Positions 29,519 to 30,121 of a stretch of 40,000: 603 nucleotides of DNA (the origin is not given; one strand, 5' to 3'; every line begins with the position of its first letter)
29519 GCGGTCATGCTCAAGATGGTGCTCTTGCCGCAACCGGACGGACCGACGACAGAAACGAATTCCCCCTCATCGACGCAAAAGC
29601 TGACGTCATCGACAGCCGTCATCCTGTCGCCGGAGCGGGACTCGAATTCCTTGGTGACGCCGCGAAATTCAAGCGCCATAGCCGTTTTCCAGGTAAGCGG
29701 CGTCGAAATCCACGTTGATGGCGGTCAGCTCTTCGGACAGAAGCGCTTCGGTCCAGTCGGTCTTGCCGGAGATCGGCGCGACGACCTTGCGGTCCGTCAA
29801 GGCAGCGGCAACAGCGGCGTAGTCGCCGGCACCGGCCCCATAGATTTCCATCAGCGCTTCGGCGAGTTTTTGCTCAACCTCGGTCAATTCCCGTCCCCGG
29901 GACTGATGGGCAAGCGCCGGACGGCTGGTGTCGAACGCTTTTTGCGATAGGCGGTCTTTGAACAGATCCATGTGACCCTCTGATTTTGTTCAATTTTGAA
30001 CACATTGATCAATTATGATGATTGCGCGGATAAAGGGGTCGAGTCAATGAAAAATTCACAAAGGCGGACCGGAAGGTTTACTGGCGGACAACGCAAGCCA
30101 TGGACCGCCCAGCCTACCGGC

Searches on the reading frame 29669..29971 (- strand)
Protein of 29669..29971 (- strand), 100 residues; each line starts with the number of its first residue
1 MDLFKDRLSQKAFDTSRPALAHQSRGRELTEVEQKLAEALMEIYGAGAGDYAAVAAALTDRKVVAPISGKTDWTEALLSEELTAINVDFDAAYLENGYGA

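Call 4: search_protein_families(library=pfam, proteins=[window:29669-29971:-])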
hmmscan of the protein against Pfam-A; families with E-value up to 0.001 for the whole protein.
window:29669-29971:- (100 aa): 1 family
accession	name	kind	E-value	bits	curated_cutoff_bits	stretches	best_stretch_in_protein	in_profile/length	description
PF20552.4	HTH_62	-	1.3e-12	48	27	1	20-83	7-68/72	Recombinase-like helix-turn-helix domain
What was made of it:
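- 29669..29971 (-): HTH_62 small protein (100 aa, no cysteine), the first gene of the operon. It is almost always just upstream of the transporter or Rieske genes. Role unknown. PF20552 (call 4).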

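Call 24: search_protein_families(library=ncbifam, proteins=[window:29669-29971:-], max_evalue=0.00001)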
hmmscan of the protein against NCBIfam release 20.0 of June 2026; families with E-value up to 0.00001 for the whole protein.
window:29669-29971:- (100 aa): 0 families
